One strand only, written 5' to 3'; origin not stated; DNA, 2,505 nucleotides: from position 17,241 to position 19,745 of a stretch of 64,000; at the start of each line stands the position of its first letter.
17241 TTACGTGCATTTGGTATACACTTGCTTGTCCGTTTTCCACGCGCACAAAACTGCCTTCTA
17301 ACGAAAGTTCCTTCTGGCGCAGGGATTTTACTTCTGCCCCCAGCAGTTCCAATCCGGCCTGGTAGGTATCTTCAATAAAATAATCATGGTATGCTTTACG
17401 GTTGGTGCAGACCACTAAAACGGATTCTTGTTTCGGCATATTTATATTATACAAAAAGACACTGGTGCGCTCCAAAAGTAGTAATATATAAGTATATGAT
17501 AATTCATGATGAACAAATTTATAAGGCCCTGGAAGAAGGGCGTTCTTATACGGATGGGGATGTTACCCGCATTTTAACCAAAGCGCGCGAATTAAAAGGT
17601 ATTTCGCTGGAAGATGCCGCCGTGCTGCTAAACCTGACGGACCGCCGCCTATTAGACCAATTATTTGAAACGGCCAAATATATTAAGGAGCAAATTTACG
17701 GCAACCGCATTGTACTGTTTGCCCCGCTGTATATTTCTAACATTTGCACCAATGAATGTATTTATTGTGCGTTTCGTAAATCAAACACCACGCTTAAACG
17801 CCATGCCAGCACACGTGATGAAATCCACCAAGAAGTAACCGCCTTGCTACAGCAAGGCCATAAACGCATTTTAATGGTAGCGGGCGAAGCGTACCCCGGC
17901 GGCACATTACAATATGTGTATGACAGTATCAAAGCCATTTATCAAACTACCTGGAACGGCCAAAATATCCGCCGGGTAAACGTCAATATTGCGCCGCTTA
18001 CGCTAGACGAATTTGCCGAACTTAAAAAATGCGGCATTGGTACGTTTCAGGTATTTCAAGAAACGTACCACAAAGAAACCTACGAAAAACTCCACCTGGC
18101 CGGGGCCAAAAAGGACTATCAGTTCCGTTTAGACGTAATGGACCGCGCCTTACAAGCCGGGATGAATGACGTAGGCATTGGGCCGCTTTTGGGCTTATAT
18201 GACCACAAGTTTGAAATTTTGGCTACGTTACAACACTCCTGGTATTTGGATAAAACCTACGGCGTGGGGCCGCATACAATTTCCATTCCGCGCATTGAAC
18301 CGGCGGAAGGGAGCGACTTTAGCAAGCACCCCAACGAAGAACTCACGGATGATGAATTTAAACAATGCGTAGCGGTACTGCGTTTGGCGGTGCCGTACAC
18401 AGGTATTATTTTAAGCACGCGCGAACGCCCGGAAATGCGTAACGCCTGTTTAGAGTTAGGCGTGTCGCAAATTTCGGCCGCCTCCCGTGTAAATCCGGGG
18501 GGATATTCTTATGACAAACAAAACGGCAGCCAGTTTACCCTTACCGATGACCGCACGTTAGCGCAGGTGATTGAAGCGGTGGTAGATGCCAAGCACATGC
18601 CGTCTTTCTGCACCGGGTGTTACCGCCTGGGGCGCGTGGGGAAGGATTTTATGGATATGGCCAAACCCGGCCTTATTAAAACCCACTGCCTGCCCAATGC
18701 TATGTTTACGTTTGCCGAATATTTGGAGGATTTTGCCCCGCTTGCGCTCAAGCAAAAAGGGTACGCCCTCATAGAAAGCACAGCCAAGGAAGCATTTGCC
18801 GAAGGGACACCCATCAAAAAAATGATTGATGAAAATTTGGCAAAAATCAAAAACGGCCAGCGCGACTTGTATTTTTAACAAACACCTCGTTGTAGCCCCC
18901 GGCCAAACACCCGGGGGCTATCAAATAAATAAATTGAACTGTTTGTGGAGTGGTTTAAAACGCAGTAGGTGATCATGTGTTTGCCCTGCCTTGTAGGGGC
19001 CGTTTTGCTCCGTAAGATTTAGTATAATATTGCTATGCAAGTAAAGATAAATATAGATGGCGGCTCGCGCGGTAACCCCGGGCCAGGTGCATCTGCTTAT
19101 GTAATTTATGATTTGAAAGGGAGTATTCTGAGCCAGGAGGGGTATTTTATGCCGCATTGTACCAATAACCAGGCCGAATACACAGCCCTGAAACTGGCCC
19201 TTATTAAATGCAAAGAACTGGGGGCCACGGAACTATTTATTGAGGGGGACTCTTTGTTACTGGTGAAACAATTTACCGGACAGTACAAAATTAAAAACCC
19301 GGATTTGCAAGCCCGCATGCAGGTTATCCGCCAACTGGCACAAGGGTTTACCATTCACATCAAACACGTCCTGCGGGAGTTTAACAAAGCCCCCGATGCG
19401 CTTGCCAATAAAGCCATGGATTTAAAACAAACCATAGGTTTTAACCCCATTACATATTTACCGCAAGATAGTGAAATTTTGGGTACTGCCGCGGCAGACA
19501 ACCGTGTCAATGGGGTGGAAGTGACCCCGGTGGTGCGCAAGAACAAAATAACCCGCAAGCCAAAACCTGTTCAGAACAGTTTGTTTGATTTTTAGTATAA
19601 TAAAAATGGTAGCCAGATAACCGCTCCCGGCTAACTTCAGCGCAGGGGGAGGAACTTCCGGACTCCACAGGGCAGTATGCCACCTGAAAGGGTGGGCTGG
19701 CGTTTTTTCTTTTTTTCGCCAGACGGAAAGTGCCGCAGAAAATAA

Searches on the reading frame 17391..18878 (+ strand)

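Call 56: search_protein_families(library=pfam, proteins=[window:17391-18878:+], max_evalue=0.00001)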
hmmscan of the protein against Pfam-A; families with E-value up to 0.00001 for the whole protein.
window:17391-18878:+ (495 aa): 2 families
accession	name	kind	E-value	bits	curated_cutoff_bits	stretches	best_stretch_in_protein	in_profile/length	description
PF06968.18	BATS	-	3.8e-20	72.3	22.2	1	298-397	1-82/88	Biotin and Thiamin Synthesis associated domain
PF04055.27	Radical_SAM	-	2.4e-14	54.3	29.5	1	114-277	2-160/166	Radical SAM superfamily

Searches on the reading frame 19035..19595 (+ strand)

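Call 56: search_protein_families(library=pfam, proteins=[window:19035-19595:+], max_evalue=0.00001)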
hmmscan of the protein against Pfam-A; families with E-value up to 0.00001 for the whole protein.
window:19035-19595:+ (186 aa): 2 families
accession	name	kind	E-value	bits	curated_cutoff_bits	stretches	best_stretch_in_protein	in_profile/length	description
PF13456.12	RVT_3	-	5.6e-20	71.9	21.6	1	6-127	1-123/123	Reverse transcriptase-like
PF00075.30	RNase_H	-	3.4e-06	27.7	25.8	1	3-101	4-101/141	RNase H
